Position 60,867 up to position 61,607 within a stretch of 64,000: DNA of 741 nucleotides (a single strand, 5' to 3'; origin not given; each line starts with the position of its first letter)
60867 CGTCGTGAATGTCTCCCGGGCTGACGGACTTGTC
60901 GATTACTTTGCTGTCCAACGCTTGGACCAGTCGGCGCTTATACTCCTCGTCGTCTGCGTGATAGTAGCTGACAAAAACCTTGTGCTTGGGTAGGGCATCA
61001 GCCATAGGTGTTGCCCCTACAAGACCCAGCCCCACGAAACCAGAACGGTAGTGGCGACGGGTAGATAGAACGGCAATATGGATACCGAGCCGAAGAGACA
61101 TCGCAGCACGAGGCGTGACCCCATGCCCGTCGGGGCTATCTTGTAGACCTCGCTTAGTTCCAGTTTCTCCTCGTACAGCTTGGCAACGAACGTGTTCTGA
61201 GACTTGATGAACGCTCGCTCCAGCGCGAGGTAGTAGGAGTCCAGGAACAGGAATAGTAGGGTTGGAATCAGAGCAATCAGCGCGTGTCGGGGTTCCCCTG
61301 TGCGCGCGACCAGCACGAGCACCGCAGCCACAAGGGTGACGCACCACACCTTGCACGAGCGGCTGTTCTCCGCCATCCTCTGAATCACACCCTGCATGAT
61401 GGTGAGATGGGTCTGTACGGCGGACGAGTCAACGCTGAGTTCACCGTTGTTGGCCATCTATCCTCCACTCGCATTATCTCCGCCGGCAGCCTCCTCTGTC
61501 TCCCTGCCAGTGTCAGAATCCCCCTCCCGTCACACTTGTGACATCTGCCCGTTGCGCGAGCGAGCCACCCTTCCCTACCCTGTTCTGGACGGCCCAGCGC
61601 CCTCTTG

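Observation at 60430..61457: Small multi-TM protein + TIR-like protein operon: candidate minimal Thoeris-like or abortive-infection defence module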

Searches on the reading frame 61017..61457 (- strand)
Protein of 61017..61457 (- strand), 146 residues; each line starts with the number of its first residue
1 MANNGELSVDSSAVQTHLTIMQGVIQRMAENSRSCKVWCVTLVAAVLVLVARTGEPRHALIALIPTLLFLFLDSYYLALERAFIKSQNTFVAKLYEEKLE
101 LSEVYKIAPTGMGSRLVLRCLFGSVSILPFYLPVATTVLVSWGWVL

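Call 5: search_protein_families(library=pfam, proteins=[window:61017-61457:-], max_evalue=1)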
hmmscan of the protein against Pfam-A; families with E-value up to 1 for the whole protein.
window:61017-61457:- (146 aa): 0 families

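Call 6: search_protein_families(library=padloc, proteins=[window:61017-61457:-], max_evalue=1)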
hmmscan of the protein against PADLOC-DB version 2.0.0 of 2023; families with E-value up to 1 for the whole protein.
window:61017-61457:- (146 aa): 4 families
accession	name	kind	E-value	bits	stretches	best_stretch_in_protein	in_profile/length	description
PDLC04686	PDC-M50A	-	1.9e-25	87.6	1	15-140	6-127/134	-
PDLC04684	PDC-M50A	-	8.1e-18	63.4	1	16-134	16-129/159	-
PDLC04685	PDC-M50A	-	3e-16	57.9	1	16-86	7-78/130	-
PDLC04687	PDC-M50A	-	2e-14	51.8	1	11-89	9-89/144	-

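Call 7: search_protein_families(library=ncbifam, proteins=[window:61017-61457:-], max_evalue=1)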
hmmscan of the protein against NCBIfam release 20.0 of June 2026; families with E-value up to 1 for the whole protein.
window:61017-61457:- (146 aa): 0 families

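Call 9: find_homologous_proteins(query=window:61017-61457:-)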
Query window:61017-61457:- (146 aa): 1554 proteins with E <= 0.001 among 1687 candidates; the best 120 are listed.
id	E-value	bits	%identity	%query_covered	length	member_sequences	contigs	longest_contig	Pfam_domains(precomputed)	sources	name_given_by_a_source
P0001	2.9e-88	311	100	100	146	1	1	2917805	-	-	-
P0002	1.3e-75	270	88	100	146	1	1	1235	-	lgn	-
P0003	3.3e-74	266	86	100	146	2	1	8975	-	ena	-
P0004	2.2e-72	260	84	100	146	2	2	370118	-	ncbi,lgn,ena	-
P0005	3.6e-71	256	83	100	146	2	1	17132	-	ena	-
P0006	4.1e-71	256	82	100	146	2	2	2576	-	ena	-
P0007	6.0e-71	255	83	100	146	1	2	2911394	-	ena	-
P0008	2.9e-70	253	82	100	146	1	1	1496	-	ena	-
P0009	3.0e-70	253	83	100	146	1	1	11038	-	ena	-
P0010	9.8e-70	251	83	100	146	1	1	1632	-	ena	-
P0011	1.5e-69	251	81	100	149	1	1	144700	-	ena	-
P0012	1.8e-69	250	82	100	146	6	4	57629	-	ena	-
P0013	4.6e-69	249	81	100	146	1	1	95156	-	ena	-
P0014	6.2e-69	249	81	100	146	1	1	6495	-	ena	-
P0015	8.8e-69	248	82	100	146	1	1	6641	-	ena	-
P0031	9.6e-66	238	77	97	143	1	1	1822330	-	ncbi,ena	-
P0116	1.0e-61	225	75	97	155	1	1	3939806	-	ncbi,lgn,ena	-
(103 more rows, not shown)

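Call 10: find_related_loci(query=window:61017-61457:-, collection=genome_contigs, flank=6000)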
Query window:61017-61457:- (146 aa) in genome_contigs; peptide patterns used: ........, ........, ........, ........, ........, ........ (x = any residue, [..] = any of these).
285 stretches matched a pattern; 97 encode a relative of the query (tblastn E <= 1e-3); the best 80 are kept; 80 distinct loci.
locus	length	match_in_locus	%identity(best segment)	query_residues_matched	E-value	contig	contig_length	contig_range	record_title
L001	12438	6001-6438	75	1-146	2e-71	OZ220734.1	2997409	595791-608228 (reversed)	MAG: Dehalococcoidia bacterium isolate 0c714f15-409a-4665-a51d-e85178f2a5b0 genome assembly, chromosome: 1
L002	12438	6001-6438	76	1-146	9e-71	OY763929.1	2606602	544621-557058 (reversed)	MAG: Dehalococcoidia bacterium isolate b8c59f79-82fb-4549-ad1a-ab6c7f2c8c82 genome assembly, chromosome: 1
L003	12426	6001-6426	75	1-142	2e-69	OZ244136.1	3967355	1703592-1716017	MAG: Dehalococcoidia bacterium isolate c84a8063-2fa9-408c-8fff-39311bbd64e8 genome assembly, chromosome: 1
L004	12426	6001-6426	75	1-142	8e-69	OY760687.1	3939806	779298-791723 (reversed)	MAG: Dehalococcoidia bacterium isolate f61cd74f-1a2a-4ce7-9ca1-272438b93162 genome assembly, chromosome: 1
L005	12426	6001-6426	75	1-142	7e-69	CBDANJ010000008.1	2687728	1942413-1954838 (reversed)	MAG: Dehalococcoidia bacterium isolate 1adee7ed-d6c2-401a-a923-f2c387bbb7f6 genome assembly, contig: contig_7, whole gen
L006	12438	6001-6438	71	1-146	2e-68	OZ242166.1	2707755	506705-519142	MAG: Dehalococcoidia bacterium isolate be122cbf-eca0-411e-9aa7-55becfc1bdda genome assembly, chromosome: 1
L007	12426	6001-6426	75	1-142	6e-68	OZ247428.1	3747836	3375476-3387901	MAG: Dehalococcoidia bacterium isolate 98dfbe93-de8a-46f9-be85-8584a0b4116d genome assembly, chromosome: 1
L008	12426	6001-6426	74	1-142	9e-68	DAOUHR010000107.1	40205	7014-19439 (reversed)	MAG TPA_asm: Dehalococcoidia bacterium isolate S16_99 k189_114939, whole genome shotgun sequence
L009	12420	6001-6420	73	3-142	1e-67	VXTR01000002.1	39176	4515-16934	MAG: Chloroflexi bacterium isolate SB0666_bin_1 NODE_376_length_39176_cov_21.967332, whole genome shotgun sequence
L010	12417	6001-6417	72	4-142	3e-67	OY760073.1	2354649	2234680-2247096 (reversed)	MAG: Dehalococcoidia bacterium isolate c30765d4-caf5-4d90-88bc-dc8b2ca32de7 genome assembly, chromosome: 1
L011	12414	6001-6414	76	4-142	2e-67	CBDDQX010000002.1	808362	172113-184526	MAG: Dehalococcoidia bacterium isolate 8444951f-8005-4b54-b322-73b6ad57e0fa genome assembly, contig: contig_2, whole gen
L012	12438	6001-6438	73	1-146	3e-67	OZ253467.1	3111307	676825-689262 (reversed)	MAG: Dehalococcoidia bacterium isolate 6fb9eebd-b222-4681-b7e3-abaa52723ab8 genome assembly, chromosome: 1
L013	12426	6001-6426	72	1-142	1e-66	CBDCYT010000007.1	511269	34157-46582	MAG: Dehalococcoidia bacterium isolate b3e3ad07-64b9-47c7-ad82-6c21615a0932 genome assembly, contig: contig_7, whole gen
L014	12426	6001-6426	72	1-142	8e-65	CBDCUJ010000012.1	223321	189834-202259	MAG: Dehalococcoidia bacterium isolate 29918375-b316-4374-90ff-90775800fcb1 genome assembly, contig: contig_12, whole ge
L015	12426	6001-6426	72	1-142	4e-65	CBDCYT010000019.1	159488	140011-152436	MAG: Dehalococcoidia bacterium isolate b3e3ad07-64b9-47c7-ad82-6c21615a0932 genome assembly, contig: contig_19, whole ge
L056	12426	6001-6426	58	1-142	5e-49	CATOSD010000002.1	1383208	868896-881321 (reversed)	MAG: uncultured Dehalococcoidia bacterium isolate 4f5989e1-1bb7-4cc9-858f-0bb28372e22c genome assembly, contig: contig_2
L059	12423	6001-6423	63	1-142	6e-48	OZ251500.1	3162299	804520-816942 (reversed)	MAG: Dehalococcoidia bacterium isolate 04e6ab6d-c5ba-4423-8fa6-d9e5227a47fe genome assembly, chromosome: 1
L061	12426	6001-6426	59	1-142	3e-47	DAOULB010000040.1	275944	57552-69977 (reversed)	MAG TPA_asm: Dehalococcoidia bacterium isolate S8_378 317687, whole genome shotgun sequence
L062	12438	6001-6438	54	1-146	8e-47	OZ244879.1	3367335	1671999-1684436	MAG: Dehalococcoidia bacterium isolate 129e805c-15e7-4e04-be47-5b5205565f01 genome assembly, chromosome: 1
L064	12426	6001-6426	58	1-142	2e-46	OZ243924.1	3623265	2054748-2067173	MAG: Dehalococcoidia bacterium isolate 8ae34c4e-956f-4af6-a887-bf289f41e209 genome assembly, chromosome: 1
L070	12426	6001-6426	60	1-142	3e-45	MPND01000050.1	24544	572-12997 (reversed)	MAG: SAR202 cluster bacterium bin90 NODE_2863_length_24544_cov_7.0016_ID_5725, whole genome shotgun sequence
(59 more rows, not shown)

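Call 24: search_protein_families(library=pfam, proteins=[L056:6482-6958:+, L056:6955-7569:+, L059:6472-6843:+, L064:6463-7260:+, L062:6578-7375:+, L061:5601-5969:+], max_evalue=0.1)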
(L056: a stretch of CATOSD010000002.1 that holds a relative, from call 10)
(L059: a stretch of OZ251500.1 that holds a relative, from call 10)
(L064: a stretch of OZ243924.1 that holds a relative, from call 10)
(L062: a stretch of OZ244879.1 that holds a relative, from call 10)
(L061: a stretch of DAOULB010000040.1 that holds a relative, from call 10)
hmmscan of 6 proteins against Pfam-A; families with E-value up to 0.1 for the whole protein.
L056:6482-6958:+ (158 aa): 3 families
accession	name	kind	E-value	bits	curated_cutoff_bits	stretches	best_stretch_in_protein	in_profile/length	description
PF08937.16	ThsB_TIR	-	9e-23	81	21.2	1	9-105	1-99/100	Thoeris protein ThsB, TIR-like domain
PF13676.11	TIR_2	-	1.4e-05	26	28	1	8-99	1-89/122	TIR domain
PF15891.11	Nuc_deoxyri_tr2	-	0.098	13.4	30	0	64-99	67-101/105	Nucleoside 2-deoxyribosyltransferase like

L056:6955-7569:+ (204 aa): 2 families
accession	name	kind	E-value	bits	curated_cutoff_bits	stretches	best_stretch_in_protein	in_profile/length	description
PF18753.6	Nmad2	-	1.2e-66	224.5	26.1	1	6-202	2-197/200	Nucleotide modification associated domain 2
PF16959.10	Collectrin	-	0.088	12.9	27.1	0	89-109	4-24/154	Renal amino acid transporter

L059:6472-6843:+ (123 aa): 6 families
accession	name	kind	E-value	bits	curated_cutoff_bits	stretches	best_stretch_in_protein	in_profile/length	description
PF08937.16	ThsB_TIR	-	8e-07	29.8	21.2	1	7-97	1-96/100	Thoeris protein ThsB, TIR-like domain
PF13676.11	TIR_2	-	0.00033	21.6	28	1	40-86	31-77/122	TIR domain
PF05014.21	Nuc_deoxyrib_tr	-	0.01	16.4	28.8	1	14-100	16-102/117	Nucleoside 2-deoxyribosyltransferase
PF03358.20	FMN_red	-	0.013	15.5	24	1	39-80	50-91/152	NADPH-dependent FMN reductase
PF13271.11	DUF4062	-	0.025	15.2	24.7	1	5-69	1-62/82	Domain of unknown function (DUF4062)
PF18185.7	STALD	-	0.066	13.1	24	0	41-89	96-150/211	Sir2- and TIR-associating SLOG family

L064:6463-7260:+ (265 aa): 3 families
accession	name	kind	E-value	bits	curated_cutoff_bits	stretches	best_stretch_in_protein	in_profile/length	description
PF08980.16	DUF1883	-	1.8e-30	105.2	26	1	1-89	1-88/89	Domain of unknown function (DUF1883)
PF13676.11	TIR_2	-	5.7e-20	72.5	28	1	131-225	1-93/122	TIR domain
PF01582.25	TIR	-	1e-10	42.2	21.3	1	129-240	2-114/179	TIR domain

L062:6578-7375:+ (265 aa): 1 family
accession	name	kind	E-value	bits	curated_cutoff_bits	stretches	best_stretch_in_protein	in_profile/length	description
PF09509.15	Hypoth_Ymh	-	8.8e-09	35.7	25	1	134-240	4-115/119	Protein of unknown function (Hypoth_ymh)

L061:5601-5969:+ (122 aa): 5 families
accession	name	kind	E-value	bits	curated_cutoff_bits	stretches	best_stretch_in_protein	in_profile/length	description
PF08937.16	ThsB_TIR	-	1.1e-07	32.6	21.2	1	2-91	3-98/100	Thoeris protein ThsB, TIR-like domain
PF05014.21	Nuc_deoxyrib_tr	-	2e-05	25.1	28.8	1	37-93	48-103/117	Nucleoside 2-deoxyribosyltransferase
PF13676.11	TIR_2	-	0.0054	17.6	28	1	36-89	35-92/122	TIR domain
PF10087.14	DUF2325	-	0.0092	16.6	33.6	1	23-87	19-80/94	Uncharacterized protein conserved in bacteria (DUF2325)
PF18185.7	STALD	-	0.029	14.3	24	1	37-86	100-155/211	Sir2- and TIR-associating SLOG family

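Call 25: search_protein_families(library=padloc, proteins=[L056:6482-6958:+, L056:6955-7569:+, L059:6472-6843:+, L064:6463-7260:+, L062:6578-7375:+, L061:5601-5969:+, L006:6455-7015:+], max_evalue=0.01)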
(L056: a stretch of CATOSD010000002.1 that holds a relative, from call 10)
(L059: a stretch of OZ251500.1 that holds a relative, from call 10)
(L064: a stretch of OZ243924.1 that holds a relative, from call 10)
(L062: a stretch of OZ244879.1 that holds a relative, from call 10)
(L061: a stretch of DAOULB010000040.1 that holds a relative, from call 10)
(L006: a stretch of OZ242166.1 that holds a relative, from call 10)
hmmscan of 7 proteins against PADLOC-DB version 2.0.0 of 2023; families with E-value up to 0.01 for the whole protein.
L056:6482-6958:+ (158 aa): 13 families
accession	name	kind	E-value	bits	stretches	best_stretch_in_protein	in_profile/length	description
PDLC00418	ThsB1|ThsB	-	1.3e-65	218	1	3-157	2-155/155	TIR-like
PDLC00428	ThsB1|ThsB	-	7.9e-08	30.9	1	50-95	57-106/219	TIR-like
PDLC00431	ThsB1|ThsB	-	8.6e-08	30.7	1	26-99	24-97/162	TIR-like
PDLC00426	ThsB1|ThsB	-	1.4e-07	29.2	1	7-99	239-331/352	TIR-like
PDLC00436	ThsB1|ThsB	-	1.8e-07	28.8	1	7-89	37-116/183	TIR-like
PDLC00425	ThsB1|ThsB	-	2e-07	28.5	1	56-117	302-363/389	TIR-like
PDLC04688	PDC-M50B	-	2.9e-07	28.8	1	57-99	56-98/162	-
PDLC00433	ThsB1|ThsB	-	6.1e-07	27.6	1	62-99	57-94/164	TIR-like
PDLC00429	ThsB1|ThsB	-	9.2e-05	20.6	1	52-137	53-141/167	TIR-like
PDLC00437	ThsB1|ThsB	-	0.00032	18.7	1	56-93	31-68/129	TIR-like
PDLC00421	ThsB1|ThsB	-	0.0026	15.5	1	58-91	67-101/180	TIR-like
PDLC00422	ThsB1|ThsB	-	0.0028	15.2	1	8-88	43-122/194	TIR-like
PDLC00423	ThsB1|ThsB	-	0.0099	13.6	0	7-89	37-117/190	TIR-like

L056:6955-7569:+ (204 aa): 0 families

L059:6472-6843:+ (123 aa): 4 families
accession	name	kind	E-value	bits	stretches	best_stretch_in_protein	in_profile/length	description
PDLC04688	PDC-M50B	-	0.00019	19.7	1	3-88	2-92/162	-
PDLC00433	ThsB1|ThsB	-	0.00022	19.3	1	3-89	2-89/164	TIR-like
PDLC00431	ThsB1|ThsB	-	0.00056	18.3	1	3-84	2-87/162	TIR-like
PDLC00418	ThsB1|ThsB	-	0.00097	17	1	3-90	4-94/155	TIR-like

L064:6463-7260:+ (265 aa): 18 families
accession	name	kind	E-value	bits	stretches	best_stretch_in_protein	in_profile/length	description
PDLC05062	PDC-S66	-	2.2e-70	235.3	1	128-261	148-281/282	-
PDLC00417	ThsB1|ThsB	-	5.6e-43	145.6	1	128-259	166-298/303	TIR-like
PDLC00424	ThsB1|ThsB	-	2e-18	65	1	129-260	102-232/234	TIR-like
PDLC02962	RT-TIR_XII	-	2.7e-15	54.2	1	126-260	343-476/478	single gene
PDLC02012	SAVED5--SAVED_TIR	-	1.3e-11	42.3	1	130-233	15-117/404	-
PDLC02961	RT-TIR_XII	-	6.4e-11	39.8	1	126-259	345-471/475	single gene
PDLC02421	Aga_TIR-PNTD1-PNTD2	-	6.6e-09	33.4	1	131-203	6-79/430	Class I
PDLC02403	Aga_TIR-PNTD1-PNTD2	-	7.2e-08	29.9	1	131-196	5-71/443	Class I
PDLC03015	TIR-NLR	-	3.9e-07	27.1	1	131-224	4-93/824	-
PDLC03957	bSEFIR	-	7.8e-06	23.9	1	130-194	40-106/412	-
PDLC00728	Effector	-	1.4e-05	22.2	1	130-192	11-73/432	TIR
PDLC00727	Effector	-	2e-05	21.2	1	131-195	176-240/590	TIR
PDLC02013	SAVED5--SAVED_TIR_JAB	-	0.00078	16.1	1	130-195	174-239/584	-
PDLC00422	ThsB1|ThsB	-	0.0035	14.9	1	127-161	39-72/194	TIR-like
PDLC00426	ThsB1|ThsB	-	0.0042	14.4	1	127-162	236-270/352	TIR-like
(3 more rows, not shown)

L062:6578-7375:+ (265 aa): 0 families

L061:5601-5969:+ (122 aa): 4 families
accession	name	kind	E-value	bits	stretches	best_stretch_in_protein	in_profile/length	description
PDLC00433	ThsB1|ThsB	-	0.0008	17.5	1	2-87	8-95/164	TIR-like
PDLC04688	PDC-M50B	-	0.0024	16.1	1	37-86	49-98/162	-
PDLC00418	ThsB1|ThsB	-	0.0037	15.1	1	23-90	29-102/155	TIR-like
PDLC00429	ThsB1|ThsB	-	0.0099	13.9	0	34-87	47-101/167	TIR-like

L006:6455-7015:+ (186 aa): 6 families
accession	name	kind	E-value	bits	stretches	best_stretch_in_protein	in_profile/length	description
PDLC04688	PDC-M50B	-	2.3e-11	42.2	1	8-158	3-156/162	-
PDLC00431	ThsB1|ThsB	-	9.9e-10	37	1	8-108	3-101/162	TIR-like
PDLC00418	ThsB1|ThsB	-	4.4e-08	31.1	1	7-94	4-93/155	TIR-like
PDLC00433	ThsB1|ThsB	-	2e-07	29.2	1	7-94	2-89/164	TIR-like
PDLC00428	ThsB1|ThsB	-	7.8e-07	27.6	1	8-107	3-122/219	TIR-like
PDLC00438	ThsB1|ThsB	-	0.0016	16.4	1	8-78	3-72/206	TIR-like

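Call 26: predict_structure(alignment_id=A1)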
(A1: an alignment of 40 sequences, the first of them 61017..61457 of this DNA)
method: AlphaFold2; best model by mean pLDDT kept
length: 146 residues; sequences in the alignment: 40
mean_pLDDT: 69.5   pTM: 0.53
mean pLDDT of the five models: 69.5, 67.4, 65.0, 62.8, 51.9
residues with pLDDT >= 90: 0; 70-90: 90; 50-70: 53; < 50: 3
segments of 3 or more residues with pLDDT < 50: 1-3
pLDDT, mean of each block of 10 residues (from residue 1): 54 75 75 72 76 75 73 75 77 77 61 65 57 66 61
secondary structure, 60 per line:
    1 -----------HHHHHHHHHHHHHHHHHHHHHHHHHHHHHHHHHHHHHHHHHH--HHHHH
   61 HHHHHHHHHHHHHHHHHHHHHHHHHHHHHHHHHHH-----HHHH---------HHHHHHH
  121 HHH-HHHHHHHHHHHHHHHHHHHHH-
elements in order: H12-53 H56-95 H101-104 H114-123 H125-145

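Call 38: search_protein_representatives(alignment_id=A1)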
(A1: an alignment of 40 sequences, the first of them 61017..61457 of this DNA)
Query: 40 sequences, 146 profile positions. Proteins with E-value up to 0.001 (for the whole library): 3655; up to 1e-10: 1238; up to 1e-30: 95. The best 150 are listed.
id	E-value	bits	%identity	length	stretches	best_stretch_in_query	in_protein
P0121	4.3e-64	231.1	-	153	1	1-146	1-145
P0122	1.5e-57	209.9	-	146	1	1-145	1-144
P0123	1.8e-46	173.9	-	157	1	1-91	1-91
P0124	1.4e-44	167.8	-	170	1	7-114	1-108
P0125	3.1e-44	166.6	-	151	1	1-100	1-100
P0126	1.6e-43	164.4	-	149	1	1-144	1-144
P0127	5.8e-43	162.5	-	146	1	1-146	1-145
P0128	7.5e-43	162.2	-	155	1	1-145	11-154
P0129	9.3e-43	161.9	-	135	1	1-109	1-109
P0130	2.3e-42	160.6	-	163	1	1-144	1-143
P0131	3.6e-42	160.0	-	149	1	3-115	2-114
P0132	7.1e-41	155.8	-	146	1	1-145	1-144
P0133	8.7e-41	155.5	-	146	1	1-144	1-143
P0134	2.1e-40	154.2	-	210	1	1-140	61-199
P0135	2.6e-40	153.9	-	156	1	7-144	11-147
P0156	1.3e-35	138.7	-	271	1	5-144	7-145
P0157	1.7e-35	138.4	-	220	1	4-144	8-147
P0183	4.0e-33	130.6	-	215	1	4-142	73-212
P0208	6.1e-31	123.6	-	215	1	1-143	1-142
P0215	8.7e-31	123.0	-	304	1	1-143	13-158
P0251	8.4e-28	113.4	-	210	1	1-142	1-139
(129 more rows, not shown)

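Call 40: search_protein_families(library=pfam, alignment_id=A2, max_evalue=1)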
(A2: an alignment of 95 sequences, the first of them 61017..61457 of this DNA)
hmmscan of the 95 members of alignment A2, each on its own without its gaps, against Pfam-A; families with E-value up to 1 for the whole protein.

A. member 1, window:61017-61457:- (146 aa): 0 families

B. families by the number of members that match (of 95 scanned): 60 families (the first 25 are shown)
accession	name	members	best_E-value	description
PF10028.14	DUF2270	12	0.0012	Predicted integral membrane protein (DUF2270)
PF05814.16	Ac76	7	0.001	Orf76 (Ac76)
PF24838.2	8xMP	4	0.002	Octameric membrane protein family (8xMP)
PF15507.11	DUF4649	3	0.00062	Domain of unknown function (DUF4649)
PF09913.15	DUF2142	3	0.0039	Predicted membrane protein (DUF2142)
PF03706.18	LPG_synthase_TM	3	0.0094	Lysylphosphatidylglycerol synthase TM region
PF11683.13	DUF3278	3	0.059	Protein of unknown function (DUF3278)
PF13748.11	ABC_membrane_3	2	0.0061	ABC transporter transmembrane region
PF05849.17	L-fibroin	2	0.012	Fibroin light chain (L-fibroin)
PF04530.17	Viral_Beta_CD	2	0.018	Viral Beta C/D like family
PF08090.16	Enterotoxin_HS1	2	0.037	Heat stable E.coli enterotoxin 1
PF18927.5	CrtO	2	0.17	Glycosyl-4,4'-diaponeurosporenoate acyltransferase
PF16028.10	SLC3A2_N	2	0.18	Solute carrier family 3 member 2 N-terminus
PF21827.1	New_glue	1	0.002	New glue protein family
PF14691.11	Fer4_20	1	0.0025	Dihydroprymidine dehydrogenase domain II, 4Fe-4S cluster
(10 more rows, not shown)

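Call 43: fold_search(model_id=the predicted structure, library=pdb)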
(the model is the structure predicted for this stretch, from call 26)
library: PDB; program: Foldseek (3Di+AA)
matches with E <= 10: 80; with E <= 0.001: 0
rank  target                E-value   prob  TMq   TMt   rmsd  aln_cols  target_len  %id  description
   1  8iz8                  2.4e+00  0.23  0.44  0.06  13.9       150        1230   13  cryo EM structure of apo hMRP4 (released 2024-04-10)
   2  4yn0_B                2.5e+00  0.10  0.27  0.21  11.9       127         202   14  Crystal structure of APP E2 domain in complex with DR6 CRD domain (released 2015-04-15)
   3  8k84_B                2.5e+00  0.07  0.21  0.18  19.1       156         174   13  De novo design protein -N3 (released 2024-07-31)
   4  8ubb_D                2.7e+00  0.12  0.25  0.32  13.2       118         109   10  Diversity-generating retroelement (DGR) ribonucleoprotein reverse transcriptase - Active State (N-empty) 1b (released 2024-10-23)
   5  5szg_A                2.8e+00  0.08  0.22  0.24  14.2       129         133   11  Structure of the bMERB domain of Mical-3 (released 2016-08-24)
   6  5szg_B                3.0e+00  0.12  0.26  0.28   9.2       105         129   16  Structure of the bMERB domain of Mical-3 (released 2016-08-24)
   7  8ube_D                3.0e+00  0.11  0.25  0.32  13.2       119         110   10  Diversity-generating retroelement (DGR) ribonucleoprotein reverse transcriptase - Resting State 1a (released 2024-10-23)
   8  8izp                  3.1e+00  0.10  0.32  0.06  14.0       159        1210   14  Multidrug resistance-associated protein 3 (released 2024-04-10)
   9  3waq                  3.3e+00  0.15  0.32  0.34  13.6       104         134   13  Hemerythrin-like domain of DcrH I119E mutant (met) (released 2014-03-19)
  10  7t2y_A                3.3e+00  0.08  0.22  0.27  18.7       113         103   13  X-ray structure of a designed cold unfolding four helix bundle (released 2022-03-02)
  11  9jfu_R                3.5e+00  0.11  0.31  0.14  21.4       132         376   10  Cryo-EM structure of inactive GPR4 with NE52-QQ57 (released 2025-04-23)
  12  7jpv_E                3.5e+00  0.06  0.22  0.23  16.8       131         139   13  Rabbit Cav1.1 in the presence of 1 micromolar (S)-(-)-Bay K8644 in nanodiscs at 3.4 Angstrom resolution (released 2020-11-18)
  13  4dwl_B                3.7e+00  0.09  0.25  0.32  13.1       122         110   11  Avd molecule from Bordetella bacteriophage DGR (released 2013-02-27)
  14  8wgc_A                3.7e+00  0.06  0.23  0.07  20.3       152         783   15  heterodimer of mGlu2 and mGlu4 bound with mGlu2 agonist LY379268 (released 2024-11-27)
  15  8i4a                  4.1e+00  0.15  0.42  0.06  14.0       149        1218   13  Cryo-EM structure of dipyridamole-bound ABCC4 (released 2023-05-24)
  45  8am0_B                8.0e+00  0.18  0.50  0.30  21.7       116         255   11  Crystal structure of human T1061E PI3Kalpha in complex with its regulatory subunit and the inhibitor GDC-0077 (Inavoli (released 2023-12-13)
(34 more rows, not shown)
